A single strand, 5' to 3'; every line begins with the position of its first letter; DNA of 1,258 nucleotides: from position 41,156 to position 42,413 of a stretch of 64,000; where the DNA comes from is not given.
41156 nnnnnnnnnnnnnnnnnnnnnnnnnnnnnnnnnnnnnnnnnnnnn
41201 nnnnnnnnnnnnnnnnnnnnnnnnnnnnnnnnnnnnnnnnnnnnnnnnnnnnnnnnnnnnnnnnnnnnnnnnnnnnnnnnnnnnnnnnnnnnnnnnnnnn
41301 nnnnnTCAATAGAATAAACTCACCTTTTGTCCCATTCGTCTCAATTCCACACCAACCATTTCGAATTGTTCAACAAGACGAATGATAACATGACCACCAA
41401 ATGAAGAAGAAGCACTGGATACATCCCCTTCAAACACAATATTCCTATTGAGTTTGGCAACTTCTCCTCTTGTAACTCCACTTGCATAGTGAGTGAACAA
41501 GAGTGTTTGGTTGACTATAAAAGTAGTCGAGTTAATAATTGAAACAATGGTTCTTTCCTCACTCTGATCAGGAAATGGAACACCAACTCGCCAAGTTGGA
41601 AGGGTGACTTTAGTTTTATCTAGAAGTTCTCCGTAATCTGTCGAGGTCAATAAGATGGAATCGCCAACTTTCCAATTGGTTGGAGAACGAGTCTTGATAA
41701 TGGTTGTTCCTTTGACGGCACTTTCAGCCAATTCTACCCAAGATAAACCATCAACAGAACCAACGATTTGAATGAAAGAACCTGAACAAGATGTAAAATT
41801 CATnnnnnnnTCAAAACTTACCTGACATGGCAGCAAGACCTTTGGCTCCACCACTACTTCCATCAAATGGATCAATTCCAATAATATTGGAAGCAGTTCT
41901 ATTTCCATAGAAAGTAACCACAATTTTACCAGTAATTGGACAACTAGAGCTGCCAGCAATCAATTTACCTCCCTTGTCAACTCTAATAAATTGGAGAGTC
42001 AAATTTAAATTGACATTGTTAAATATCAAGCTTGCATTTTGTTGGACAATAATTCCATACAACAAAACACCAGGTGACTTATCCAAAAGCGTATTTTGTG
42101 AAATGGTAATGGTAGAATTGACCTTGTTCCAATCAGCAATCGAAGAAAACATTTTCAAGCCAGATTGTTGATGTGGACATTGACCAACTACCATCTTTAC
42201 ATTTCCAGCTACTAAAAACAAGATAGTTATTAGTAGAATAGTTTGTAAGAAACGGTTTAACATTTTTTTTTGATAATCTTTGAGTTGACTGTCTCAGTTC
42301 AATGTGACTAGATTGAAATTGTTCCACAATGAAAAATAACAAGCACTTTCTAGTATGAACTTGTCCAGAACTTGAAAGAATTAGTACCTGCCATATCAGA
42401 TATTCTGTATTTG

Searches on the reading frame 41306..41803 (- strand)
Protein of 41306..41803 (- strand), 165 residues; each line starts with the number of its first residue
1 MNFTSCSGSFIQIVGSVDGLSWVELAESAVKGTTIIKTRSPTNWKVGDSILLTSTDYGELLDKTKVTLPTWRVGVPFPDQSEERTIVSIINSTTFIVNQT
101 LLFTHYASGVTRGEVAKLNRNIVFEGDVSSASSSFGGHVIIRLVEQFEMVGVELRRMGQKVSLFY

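Call 38: search_protein_families(library=pfam, proteins=[window:41306-41803:-], max_evalue=0.001)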
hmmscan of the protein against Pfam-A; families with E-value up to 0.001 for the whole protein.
window:41306-41803:- (165 aa): 1 family
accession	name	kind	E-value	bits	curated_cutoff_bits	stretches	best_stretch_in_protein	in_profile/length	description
PF24606.1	CEMIP_beta-hel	-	0.00074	19.8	27.3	0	134-162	1-30/212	CEMIP beta-helix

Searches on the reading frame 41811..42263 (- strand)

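Call 38: search_protein_families(library=pfam, proteins=[window:41811-42263:-], max_evalue=0.001)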
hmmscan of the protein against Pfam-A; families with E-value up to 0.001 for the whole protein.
window:41811-42263:- (150 aa): 1 family
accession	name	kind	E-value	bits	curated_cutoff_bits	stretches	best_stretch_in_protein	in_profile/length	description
PF10162.14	G8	-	5e-15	55.9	22.9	1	49-148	11-107/124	G8 domain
